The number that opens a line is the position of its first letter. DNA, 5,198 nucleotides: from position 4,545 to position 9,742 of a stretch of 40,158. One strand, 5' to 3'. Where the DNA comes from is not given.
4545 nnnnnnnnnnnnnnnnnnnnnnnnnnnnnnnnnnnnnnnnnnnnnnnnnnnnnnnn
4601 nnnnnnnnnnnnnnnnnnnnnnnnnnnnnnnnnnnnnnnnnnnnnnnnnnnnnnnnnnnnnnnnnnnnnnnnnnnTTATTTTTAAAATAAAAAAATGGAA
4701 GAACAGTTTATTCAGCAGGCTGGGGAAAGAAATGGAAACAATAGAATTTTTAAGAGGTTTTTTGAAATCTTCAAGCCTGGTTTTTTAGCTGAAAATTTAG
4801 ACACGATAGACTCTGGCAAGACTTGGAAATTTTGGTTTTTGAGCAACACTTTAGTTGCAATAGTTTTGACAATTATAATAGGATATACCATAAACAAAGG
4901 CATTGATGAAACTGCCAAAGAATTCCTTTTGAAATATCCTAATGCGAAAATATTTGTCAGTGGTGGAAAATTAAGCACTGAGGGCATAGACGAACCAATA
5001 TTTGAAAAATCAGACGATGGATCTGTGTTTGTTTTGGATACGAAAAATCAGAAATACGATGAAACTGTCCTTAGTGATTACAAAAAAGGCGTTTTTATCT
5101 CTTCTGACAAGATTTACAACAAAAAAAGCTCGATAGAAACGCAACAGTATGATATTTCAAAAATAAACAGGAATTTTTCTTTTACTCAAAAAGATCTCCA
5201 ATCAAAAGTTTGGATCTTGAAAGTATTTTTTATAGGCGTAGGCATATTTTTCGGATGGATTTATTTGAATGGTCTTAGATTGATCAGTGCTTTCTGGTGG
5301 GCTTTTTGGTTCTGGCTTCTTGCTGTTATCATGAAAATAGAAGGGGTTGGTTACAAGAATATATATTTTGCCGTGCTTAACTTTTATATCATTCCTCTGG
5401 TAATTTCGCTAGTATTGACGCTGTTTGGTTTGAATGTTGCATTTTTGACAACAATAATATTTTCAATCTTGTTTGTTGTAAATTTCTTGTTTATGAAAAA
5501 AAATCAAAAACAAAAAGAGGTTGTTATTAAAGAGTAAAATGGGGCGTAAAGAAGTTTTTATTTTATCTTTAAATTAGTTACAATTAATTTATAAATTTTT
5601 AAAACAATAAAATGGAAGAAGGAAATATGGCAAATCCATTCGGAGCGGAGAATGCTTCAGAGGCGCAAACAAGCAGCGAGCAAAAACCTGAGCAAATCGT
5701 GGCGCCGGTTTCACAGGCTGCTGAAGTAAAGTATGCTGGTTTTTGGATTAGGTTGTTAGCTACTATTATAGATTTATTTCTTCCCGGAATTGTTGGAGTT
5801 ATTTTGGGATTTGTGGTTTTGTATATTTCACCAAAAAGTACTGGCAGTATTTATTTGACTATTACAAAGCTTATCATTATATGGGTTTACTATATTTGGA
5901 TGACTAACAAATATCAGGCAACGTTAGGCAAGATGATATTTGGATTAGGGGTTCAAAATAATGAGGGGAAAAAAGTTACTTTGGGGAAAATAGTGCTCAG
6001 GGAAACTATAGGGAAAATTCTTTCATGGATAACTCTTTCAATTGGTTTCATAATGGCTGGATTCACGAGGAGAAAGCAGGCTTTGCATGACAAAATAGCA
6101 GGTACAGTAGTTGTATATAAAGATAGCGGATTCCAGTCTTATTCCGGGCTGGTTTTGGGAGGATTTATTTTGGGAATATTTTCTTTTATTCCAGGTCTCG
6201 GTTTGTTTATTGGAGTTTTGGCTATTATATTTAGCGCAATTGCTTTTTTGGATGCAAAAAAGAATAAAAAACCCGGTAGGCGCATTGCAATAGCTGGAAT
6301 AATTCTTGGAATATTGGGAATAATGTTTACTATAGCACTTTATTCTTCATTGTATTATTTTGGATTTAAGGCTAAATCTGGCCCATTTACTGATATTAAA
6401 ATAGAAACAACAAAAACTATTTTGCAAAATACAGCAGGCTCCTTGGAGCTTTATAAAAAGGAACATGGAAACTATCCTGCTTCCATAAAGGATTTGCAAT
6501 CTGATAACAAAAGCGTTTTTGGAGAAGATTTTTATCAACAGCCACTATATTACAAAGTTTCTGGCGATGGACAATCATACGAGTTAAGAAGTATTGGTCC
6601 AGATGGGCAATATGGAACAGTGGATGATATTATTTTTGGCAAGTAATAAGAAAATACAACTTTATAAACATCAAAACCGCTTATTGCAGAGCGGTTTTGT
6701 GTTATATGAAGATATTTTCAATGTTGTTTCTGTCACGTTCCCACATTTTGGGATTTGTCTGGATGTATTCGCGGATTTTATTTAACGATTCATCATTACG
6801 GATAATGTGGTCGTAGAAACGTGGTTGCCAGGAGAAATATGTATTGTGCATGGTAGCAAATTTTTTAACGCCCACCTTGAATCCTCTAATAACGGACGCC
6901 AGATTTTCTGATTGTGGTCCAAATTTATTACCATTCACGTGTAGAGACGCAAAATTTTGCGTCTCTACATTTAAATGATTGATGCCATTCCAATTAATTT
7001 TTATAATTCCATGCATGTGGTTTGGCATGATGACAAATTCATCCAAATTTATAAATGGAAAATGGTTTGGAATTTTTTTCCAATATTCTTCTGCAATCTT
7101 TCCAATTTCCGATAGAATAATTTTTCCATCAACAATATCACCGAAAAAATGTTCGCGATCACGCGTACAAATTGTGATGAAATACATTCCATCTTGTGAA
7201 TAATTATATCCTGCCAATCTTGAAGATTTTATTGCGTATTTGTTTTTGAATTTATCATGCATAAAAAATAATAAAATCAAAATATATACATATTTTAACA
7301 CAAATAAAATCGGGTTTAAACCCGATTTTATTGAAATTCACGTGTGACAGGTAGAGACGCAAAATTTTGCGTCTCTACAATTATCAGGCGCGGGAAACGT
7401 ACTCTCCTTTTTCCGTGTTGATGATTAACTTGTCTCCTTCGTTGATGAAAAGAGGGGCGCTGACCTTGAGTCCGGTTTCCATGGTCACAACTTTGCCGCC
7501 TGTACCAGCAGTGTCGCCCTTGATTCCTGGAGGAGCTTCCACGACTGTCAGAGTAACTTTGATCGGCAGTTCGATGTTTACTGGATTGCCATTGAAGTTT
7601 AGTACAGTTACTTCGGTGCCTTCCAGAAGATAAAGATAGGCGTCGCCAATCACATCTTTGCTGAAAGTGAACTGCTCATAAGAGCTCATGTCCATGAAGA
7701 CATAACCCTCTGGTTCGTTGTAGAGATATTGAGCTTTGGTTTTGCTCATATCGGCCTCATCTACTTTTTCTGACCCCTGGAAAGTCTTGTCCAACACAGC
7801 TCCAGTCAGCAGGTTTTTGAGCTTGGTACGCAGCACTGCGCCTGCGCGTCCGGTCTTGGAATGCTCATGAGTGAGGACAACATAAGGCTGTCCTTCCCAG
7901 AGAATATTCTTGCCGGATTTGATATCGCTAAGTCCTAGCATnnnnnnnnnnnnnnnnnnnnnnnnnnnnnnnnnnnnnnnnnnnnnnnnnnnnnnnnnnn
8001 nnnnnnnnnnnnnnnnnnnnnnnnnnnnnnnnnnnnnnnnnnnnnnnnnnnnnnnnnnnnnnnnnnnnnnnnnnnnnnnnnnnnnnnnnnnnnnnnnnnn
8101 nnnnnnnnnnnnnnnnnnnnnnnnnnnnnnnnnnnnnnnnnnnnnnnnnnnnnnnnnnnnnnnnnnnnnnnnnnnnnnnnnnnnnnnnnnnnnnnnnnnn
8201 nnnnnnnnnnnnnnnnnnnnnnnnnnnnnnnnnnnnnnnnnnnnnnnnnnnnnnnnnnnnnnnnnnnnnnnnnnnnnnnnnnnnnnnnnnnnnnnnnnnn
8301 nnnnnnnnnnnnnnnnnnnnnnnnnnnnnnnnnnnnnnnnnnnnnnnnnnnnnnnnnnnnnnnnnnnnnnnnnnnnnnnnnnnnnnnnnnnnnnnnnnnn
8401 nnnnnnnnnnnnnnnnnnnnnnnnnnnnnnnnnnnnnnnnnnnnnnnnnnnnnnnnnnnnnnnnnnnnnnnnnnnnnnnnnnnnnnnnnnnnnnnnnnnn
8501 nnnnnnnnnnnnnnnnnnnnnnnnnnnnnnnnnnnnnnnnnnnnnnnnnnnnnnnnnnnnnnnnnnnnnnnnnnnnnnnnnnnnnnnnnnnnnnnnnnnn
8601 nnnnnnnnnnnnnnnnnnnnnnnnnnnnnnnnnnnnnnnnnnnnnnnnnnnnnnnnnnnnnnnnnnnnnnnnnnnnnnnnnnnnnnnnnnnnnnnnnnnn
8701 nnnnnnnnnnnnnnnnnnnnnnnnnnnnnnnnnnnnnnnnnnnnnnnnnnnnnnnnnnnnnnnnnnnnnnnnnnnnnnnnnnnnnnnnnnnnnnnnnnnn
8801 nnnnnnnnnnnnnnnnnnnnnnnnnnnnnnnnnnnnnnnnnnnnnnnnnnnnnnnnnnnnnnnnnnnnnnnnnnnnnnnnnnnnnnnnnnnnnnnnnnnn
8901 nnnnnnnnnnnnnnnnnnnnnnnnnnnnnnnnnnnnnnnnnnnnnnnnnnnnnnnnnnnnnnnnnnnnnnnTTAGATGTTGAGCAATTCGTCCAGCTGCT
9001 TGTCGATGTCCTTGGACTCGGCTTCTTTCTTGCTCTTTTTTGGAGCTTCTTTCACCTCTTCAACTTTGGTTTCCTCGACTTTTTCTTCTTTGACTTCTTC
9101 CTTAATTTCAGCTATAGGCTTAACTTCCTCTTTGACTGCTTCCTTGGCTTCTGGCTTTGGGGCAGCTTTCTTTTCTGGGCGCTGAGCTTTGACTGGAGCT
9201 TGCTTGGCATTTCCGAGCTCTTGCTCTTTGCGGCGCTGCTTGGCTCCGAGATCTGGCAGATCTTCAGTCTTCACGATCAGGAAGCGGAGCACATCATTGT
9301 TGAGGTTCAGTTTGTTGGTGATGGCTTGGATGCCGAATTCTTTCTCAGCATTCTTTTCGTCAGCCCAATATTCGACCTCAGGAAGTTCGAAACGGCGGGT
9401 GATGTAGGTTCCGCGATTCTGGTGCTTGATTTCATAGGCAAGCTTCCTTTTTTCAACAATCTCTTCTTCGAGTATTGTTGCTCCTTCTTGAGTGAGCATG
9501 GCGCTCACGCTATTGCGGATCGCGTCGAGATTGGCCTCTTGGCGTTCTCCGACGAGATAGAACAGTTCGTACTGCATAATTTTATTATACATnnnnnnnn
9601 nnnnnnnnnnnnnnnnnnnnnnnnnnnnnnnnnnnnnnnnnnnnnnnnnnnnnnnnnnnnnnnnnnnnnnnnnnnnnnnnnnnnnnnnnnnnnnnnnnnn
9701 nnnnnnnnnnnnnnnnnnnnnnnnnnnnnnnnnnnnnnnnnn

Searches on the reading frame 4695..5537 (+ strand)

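Call 12: search_protein_families(library=pfam, proteins=[window:4695-5537:+])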
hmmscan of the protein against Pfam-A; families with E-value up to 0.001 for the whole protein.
window:4695-5537:+ (280 aa): 1 family
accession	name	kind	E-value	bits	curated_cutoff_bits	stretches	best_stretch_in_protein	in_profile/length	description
PF06691.16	DUF1189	-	8e-18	65.3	28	1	39-265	21-242/244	Protein of unknown function (DUF1189)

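Call 64: search_protein_families(library=padloc, proteins=[window:4695-5537:+], max_evalue=0.01)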
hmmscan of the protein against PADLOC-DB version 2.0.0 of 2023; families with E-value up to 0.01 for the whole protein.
window:4695-5537:+ (280 aa): 0 families

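Call 65: search_protein_families(library=ncbifam, proteins=[window:4695-5537:+], max_evalue=0.01)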
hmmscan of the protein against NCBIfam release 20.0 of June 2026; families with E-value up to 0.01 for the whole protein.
window:4695-5537:+ (280 aa): 0 families

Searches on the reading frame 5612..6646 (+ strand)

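Call 12: search_protein_families(library=pfam, proteins=[window:5612-6646:+])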
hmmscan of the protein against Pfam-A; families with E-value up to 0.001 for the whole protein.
window:5612-6646:+ (344 aa): 3 families
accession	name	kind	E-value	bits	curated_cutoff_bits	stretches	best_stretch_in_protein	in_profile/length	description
PF06271.18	RDD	-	4.7e-25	88.9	24.1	1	41-164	1-137/137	RDD family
PF13828.11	DUF4190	-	1e-08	35.2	35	1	185-242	6-61/62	Domain of unknown function (DUF4190)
PF08334.16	T2SSG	-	9.6e-05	22.8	21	0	263-338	10-100/108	Type II secretion system (T2SS), protein G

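Call 64: search_protein_families(library=padloc, proteins=[window:5612-6646:+], max_evalue=0.01)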
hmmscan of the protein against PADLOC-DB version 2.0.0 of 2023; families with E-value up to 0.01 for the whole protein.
window:5612-6646:+ (344 aa): 1 family
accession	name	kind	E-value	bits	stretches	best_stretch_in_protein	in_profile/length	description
PDLC04051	PD-T4-6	-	4.4e-09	33.8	1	18-171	308-474/476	-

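Call 65: search_protein_families(library=ncbifam, proteins=[window:5612-6646:+], max_evalue=0.01)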
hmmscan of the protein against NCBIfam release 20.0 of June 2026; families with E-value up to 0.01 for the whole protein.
window:5612-6646:+ (344 aa): 1 family
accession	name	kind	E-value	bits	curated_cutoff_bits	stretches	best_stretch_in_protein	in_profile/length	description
NF040945.1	CCC_membrane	equivalog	0.0042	17.4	65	1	185-220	6-39/99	CCC motif membrane protein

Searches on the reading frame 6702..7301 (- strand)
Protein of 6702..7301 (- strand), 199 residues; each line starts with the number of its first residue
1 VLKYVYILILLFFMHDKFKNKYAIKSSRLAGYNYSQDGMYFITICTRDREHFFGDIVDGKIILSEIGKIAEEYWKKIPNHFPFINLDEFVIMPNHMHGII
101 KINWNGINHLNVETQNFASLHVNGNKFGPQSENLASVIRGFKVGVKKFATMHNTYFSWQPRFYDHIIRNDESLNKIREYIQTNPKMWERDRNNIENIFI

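Call 12: search_protein_families(library=pfam, proteins=[window:6702-7301:-])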
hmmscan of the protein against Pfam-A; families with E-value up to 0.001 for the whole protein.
window:6702-7301:- (199 aa): 1 family
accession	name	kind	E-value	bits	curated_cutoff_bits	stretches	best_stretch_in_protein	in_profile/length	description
PF01797.21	Y1_Tnp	-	0.00071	20.1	23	0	64-103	22-60/121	Transposase IS200 like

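Call 60: search_protein_families(library=pfam, proteins=[window:6702-7301:-], max_evalue=0.01)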
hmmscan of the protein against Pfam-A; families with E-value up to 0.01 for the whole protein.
window:6702-7301:- (199 aa): 1 family
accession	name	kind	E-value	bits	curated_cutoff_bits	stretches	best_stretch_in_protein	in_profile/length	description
PF01797.21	Y1_Tnp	-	0.00071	20.1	23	0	64-103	22-60/121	Transposase IS200 like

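Call 64: search_protein_families(library=padloc, proteins=[window:6702-7301:-], max_evalue=0.01)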
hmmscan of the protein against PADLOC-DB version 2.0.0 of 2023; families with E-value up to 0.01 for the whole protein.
window:6702-7301:- (199 aa): 0 families

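Call 65: search_protein_families(library=ncbifam, proteins=[window:6702-7301:-], max_evalue=0.01)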
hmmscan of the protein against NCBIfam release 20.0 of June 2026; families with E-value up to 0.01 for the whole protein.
window:6702-7301:- (199 aa): 1 family
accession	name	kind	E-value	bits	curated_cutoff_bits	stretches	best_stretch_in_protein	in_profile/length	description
NF047646.1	REP_Tyr_transpos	equivalog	4.9e-17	62.2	80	1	34-184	6-131/146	REP-associated tyrosine transposase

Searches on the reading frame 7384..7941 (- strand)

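Call 12: search_protein_families(library=pfam, proteins=[window:7384-7941:-])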
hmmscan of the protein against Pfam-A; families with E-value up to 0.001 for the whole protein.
window:7384-7941:- (185 aa): 3 families
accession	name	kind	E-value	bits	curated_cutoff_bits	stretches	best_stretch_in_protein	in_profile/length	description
PF09285.17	Elong-fact-P_C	-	8e-23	80.3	25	1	129-184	1-56/56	Elongation factor P, C-terminal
PF01132.26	EFP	-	4.4e-21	75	27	1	69-121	2-54/54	Elongation factor P (EF-P) OB domain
PF08207.18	EFP_N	-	4.3e-20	71.9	23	1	5-60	3-58/58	Elongation factor P (EF-P) KOW-like domain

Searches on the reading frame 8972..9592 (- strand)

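Call 45: search_protein_families(library=pfam, proteins=[window:8972-9592:-], max_evalue=0.00001)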
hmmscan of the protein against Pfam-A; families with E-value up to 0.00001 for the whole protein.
window:8972-9592:- (206 aa): 1 family
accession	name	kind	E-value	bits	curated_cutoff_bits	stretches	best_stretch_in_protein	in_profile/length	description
PF01250.22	Ribosomal_S6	-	1e-12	48.5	27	1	7-108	1-90/90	Ribosomal protein S6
